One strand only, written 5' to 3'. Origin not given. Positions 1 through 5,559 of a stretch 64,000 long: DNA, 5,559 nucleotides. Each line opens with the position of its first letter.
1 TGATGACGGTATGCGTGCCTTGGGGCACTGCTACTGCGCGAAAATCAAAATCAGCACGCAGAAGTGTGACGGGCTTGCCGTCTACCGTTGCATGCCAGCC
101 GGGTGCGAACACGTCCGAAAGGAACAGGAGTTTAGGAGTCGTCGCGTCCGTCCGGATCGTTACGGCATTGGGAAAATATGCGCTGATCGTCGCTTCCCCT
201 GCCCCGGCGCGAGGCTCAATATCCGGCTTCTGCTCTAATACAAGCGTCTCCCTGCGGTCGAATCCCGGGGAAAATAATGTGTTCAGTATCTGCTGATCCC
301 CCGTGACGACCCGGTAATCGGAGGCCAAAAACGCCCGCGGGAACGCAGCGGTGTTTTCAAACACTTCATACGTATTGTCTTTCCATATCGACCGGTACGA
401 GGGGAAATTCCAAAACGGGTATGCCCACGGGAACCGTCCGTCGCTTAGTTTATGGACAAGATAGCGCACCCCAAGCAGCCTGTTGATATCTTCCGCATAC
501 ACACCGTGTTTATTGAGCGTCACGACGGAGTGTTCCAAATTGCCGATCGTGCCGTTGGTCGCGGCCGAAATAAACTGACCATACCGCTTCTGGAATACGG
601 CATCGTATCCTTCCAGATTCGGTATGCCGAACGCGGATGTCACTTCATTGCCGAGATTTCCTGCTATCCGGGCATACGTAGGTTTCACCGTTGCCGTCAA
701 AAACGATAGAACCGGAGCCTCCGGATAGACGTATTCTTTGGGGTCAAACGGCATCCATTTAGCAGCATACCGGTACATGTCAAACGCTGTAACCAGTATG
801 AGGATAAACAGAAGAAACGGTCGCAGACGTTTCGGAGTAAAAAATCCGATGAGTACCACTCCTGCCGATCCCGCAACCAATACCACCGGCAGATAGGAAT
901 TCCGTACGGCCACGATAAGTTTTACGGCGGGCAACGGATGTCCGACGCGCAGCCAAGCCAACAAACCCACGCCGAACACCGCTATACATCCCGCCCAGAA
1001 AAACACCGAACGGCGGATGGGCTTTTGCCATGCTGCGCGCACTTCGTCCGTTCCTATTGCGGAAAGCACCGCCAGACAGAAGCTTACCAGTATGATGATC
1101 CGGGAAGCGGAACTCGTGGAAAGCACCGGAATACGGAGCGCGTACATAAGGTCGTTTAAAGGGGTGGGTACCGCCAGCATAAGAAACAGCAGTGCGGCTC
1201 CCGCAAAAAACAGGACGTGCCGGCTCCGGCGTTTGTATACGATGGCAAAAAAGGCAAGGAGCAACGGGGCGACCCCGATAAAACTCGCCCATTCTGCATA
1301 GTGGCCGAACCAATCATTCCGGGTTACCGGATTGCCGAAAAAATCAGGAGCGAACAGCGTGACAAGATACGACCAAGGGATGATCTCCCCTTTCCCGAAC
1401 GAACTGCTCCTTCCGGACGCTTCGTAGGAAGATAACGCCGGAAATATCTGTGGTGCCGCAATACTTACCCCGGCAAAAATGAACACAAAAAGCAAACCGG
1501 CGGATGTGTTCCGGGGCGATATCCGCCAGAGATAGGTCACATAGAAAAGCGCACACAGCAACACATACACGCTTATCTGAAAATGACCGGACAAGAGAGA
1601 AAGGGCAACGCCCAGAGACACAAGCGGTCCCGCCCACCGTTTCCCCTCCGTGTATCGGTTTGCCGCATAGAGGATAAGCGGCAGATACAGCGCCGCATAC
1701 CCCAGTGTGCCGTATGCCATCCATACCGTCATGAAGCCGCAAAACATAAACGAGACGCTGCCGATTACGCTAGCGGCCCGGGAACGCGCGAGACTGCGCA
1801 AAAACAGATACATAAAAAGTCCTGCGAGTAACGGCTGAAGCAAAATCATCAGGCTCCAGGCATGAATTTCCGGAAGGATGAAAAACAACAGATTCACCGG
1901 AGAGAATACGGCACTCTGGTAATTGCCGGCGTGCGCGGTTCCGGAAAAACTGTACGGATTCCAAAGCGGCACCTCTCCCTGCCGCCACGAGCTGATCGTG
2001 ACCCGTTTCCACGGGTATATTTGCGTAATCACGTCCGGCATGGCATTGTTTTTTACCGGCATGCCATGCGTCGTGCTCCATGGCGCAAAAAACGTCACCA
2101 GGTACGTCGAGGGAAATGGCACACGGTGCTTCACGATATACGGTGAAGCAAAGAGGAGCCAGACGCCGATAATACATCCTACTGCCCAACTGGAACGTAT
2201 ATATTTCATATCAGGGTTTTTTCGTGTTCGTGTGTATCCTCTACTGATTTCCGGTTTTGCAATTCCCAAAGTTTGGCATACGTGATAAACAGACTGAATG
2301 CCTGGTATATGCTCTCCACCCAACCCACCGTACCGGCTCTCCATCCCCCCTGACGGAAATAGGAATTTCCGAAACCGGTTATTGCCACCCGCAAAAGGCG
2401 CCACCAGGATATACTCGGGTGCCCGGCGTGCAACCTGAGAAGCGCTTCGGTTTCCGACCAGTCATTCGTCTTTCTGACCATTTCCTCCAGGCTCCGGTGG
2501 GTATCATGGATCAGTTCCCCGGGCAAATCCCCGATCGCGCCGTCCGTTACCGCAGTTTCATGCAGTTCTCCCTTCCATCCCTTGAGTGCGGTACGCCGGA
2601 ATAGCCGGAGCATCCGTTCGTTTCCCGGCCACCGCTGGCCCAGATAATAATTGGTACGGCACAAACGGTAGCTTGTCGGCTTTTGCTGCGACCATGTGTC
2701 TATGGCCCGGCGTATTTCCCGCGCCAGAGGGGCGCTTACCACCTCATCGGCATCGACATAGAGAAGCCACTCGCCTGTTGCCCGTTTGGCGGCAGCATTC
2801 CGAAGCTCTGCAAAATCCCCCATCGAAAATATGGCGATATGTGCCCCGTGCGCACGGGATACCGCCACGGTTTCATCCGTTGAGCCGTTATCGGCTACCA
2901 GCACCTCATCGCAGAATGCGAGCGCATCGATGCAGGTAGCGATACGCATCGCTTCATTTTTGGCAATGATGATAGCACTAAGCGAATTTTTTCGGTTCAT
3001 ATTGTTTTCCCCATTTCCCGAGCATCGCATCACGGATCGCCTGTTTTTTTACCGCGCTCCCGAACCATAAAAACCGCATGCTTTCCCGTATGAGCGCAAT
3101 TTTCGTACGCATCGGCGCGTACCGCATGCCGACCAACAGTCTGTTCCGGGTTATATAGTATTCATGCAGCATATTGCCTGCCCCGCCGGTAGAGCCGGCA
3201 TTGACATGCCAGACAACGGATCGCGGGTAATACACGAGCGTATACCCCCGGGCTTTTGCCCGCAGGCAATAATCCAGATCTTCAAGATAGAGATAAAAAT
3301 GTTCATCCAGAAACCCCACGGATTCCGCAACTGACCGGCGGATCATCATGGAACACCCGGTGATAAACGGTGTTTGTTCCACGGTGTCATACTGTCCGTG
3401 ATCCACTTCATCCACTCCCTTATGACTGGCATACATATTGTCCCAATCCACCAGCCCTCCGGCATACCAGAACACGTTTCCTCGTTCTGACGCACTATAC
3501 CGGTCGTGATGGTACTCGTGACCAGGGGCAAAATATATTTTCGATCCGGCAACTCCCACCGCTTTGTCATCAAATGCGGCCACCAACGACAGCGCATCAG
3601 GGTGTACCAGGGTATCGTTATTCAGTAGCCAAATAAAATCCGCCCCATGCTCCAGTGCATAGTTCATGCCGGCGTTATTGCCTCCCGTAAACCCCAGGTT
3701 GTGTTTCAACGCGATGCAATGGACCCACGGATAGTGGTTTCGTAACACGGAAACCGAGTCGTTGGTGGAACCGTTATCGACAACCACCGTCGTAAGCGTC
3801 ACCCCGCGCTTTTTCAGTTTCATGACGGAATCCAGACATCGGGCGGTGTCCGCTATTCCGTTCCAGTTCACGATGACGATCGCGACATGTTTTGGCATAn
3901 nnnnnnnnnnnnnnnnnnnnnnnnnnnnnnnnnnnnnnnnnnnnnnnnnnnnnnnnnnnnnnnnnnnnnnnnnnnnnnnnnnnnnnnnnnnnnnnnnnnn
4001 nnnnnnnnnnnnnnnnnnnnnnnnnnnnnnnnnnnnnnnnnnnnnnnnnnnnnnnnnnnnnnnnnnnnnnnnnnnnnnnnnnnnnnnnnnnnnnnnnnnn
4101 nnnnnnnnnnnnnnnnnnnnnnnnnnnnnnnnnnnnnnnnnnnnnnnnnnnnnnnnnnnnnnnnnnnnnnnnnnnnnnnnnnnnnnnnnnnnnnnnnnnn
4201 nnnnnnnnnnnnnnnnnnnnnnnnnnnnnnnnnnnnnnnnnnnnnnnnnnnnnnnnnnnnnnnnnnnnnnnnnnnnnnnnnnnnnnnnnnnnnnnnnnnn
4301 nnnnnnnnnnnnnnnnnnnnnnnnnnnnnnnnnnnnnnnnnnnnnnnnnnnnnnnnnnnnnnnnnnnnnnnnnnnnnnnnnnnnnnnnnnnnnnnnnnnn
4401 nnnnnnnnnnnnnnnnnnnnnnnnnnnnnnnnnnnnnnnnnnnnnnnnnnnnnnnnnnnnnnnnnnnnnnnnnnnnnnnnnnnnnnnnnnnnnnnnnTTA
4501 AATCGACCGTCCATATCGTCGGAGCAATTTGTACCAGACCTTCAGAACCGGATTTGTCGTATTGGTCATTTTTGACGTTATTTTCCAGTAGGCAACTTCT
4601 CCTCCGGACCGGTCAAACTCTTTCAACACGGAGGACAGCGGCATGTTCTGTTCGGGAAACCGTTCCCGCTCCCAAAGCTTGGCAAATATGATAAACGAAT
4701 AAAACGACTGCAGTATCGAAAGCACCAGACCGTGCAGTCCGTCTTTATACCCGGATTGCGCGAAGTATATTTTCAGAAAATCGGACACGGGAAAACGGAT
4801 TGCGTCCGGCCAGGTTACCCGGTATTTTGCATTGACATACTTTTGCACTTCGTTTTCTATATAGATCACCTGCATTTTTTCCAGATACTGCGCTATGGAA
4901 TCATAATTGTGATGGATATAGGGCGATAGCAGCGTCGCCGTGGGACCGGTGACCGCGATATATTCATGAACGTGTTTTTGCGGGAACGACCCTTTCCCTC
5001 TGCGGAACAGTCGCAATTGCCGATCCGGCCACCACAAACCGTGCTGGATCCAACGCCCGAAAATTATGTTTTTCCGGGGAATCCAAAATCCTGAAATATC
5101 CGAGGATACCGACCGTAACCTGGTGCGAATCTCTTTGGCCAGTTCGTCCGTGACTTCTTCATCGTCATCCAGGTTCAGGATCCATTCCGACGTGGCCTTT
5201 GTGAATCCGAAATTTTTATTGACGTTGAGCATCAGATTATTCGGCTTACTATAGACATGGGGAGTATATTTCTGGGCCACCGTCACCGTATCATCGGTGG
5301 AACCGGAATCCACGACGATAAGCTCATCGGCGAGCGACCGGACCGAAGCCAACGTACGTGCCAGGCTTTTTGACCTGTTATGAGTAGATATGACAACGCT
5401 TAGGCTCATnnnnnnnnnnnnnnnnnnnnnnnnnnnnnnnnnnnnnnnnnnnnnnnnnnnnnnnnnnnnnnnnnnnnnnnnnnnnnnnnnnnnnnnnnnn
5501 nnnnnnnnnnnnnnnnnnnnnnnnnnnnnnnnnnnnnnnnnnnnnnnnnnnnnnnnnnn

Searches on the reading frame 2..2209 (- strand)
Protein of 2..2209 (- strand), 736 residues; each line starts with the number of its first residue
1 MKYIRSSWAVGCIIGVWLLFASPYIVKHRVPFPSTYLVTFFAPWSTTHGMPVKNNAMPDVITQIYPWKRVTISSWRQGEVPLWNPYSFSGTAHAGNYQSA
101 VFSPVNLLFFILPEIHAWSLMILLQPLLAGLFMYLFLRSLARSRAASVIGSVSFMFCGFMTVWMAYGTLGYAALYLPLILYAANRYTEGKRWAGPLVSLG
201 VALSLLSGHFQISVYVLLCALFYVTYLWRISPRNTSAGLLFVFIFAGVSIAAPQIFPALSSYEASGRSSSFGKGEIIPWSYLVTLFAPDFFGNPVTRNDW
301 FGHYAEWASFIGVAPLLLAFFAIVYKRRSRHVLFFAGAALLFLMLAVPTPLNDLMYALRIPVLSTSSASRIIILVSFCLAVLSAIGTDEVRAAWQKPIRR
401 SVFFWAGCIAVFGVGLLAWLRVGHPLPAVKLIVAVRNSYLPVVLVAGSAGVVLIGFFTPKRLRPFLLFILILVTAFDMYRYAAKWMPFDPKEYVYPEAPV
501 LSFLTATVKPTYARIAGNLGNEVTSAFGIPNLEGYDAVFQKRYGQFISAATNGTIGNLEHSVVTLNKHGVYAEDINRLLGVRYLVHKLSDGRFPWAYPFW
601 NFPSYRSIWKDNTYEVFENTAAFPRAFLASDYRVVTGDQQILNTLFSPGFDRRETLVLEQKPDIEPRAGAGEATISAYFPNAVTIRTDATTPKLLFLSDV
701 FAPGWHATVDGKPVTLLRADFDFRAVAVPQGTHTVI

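Call 5: search_protein_families(library=pfam, proteins=[window:2-2209:-], max_evalue=0.01)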
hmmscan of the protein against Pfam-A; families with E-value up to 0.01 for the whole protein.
window:2-2209:- (736 aa): 1 family
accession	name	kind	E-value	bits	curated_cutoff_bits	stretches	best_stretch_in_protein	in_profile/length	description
PF09586.16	YfhO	-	1.3e-22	80.5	28.5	2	102-630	73-595/835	Bacterial membrane protein YfhO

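Call 9: search_protein_families(library=ncbifam, proteins=[window:2-2209:-], max_evalue=0.1)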
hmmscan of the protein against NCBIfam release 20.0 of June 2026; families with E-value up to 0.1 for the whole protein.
window:2-2209:- (736 aa): 1 family
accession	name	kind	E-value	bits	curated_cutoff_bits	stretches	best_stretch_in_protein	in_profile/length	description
NF007160.0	PRK09598.1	equivalog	0.0093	14.3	561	1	210-286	121-197/523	phosphoethanolamine--lipid A transferase EptA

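Call 28: search_solved_structures(query=window:2-2209:-, max_evalue=10)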
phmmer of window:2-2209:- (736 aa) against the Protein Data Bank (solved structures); distinct sequences matched with E-value up to 10: 0.

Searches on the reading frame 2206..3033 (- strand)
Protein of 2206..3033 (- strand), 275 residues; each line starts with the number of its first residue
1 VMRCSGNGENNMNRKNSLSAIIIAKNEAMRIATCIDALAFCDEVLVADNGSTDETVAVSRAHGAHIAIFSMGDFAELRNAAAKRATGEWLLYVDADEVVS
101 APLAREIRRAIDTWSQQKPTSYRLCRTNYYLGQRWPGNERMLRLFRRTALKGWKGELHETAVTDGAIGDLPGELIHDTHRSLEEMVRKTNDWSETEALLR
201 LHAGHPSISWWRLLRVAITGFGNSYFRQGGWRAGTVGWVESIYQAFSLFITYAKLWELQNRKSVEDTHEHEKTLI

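Call 13: search_protein_families(library=pfam, proteins=[window:2206-3033:-], max_evalue=0.001)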
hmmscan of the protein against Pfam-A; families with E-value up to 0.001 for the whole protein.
window:2206-3033:- (275 aa): 2 families
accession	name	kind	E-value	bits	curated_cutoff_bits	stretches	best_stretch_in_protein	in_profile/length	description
PF00535.33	Glycos_transf_2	-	4.3e-14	53.2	23.3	1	19-134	1-130/168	Glycosyl transferase family 2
PF13704.12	Glyco_tranf_2_4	-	1.2e-07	32.5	27.5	1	25-107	1-94/98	Glycosyl transferase family 2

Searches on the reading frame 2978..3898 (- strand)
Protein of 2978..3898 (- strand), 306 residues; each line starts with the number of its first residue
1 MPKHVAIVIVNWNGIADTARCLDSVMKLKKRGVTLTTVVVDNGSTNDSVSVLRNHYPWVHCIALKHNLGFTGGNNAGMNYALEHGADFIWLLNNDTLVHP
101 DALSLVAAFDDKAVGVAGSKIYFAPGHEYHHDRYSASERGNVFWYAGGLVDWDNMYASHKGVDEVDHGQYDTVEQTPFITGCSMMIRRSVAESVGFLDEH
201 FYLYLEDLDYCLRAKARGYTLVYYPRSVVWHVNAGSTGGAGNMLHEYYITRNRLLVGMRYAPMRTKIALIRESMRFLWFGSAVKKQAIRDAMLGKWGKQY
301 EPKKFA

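Call 13: search_protein_families(library=pfam, proteins=[window:2978-3898:-], max_evalue=0.001)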
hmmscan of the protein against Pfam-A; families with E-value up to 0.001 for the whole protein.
window:2978-3898:- (306 aa): 3 families
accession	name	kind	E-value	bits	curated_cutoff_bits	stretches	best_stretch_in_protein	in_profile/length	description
PF13641.12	Glyco_tranf_2_3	-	3.2e-18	67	27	1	2-234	1-214/230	Glycosyltransferase like family 2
PF00535.33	Glycos_transf_2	-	1.9e-15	57.6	23.3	1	7-193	2-166/168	Glycosyl transferase family 2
PF13632.12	Glyco_trans_2_3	-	5.7e-11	43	27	1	89-281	2-168/198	Glycosyl transferase family group 2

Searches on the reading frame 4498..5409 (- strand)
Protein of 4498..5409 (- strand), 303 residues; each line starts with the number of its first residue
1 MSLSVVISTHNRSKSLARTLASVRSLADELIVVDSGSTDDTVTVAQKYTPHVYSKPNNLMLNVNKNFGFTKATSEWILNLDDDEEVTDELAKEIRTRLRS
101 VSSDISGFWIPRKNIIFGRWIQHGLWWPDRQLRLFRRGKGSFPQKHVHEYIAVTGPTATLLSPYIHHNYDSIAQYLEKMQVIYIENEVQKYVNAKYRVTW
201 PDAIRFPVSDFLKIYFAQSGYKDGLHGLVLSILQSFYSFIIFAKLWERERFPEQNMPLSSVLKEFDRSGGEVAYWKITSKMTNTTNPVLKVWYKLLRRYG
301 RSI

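Call 13: search_protein_families(library=pfam, proteins=[window:4498-5409:-], max_evalue=0.001)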
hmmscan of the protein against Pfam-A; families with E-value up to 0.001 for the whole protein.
window:4498-5409:- (303 aa): 2 families
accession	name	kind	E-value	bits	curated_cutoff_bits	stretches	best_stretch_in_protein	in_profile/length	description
PF00535.33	Glycos_transf_2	-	3.9e-25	89.2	23.3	1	4-137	1-144/168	Glycosyl transferase family 2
PF10111.15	Glyco_tranf_2_2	-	0.00059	19.9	27.3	0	4-95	1-104/276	Glycosyltransferase like family 2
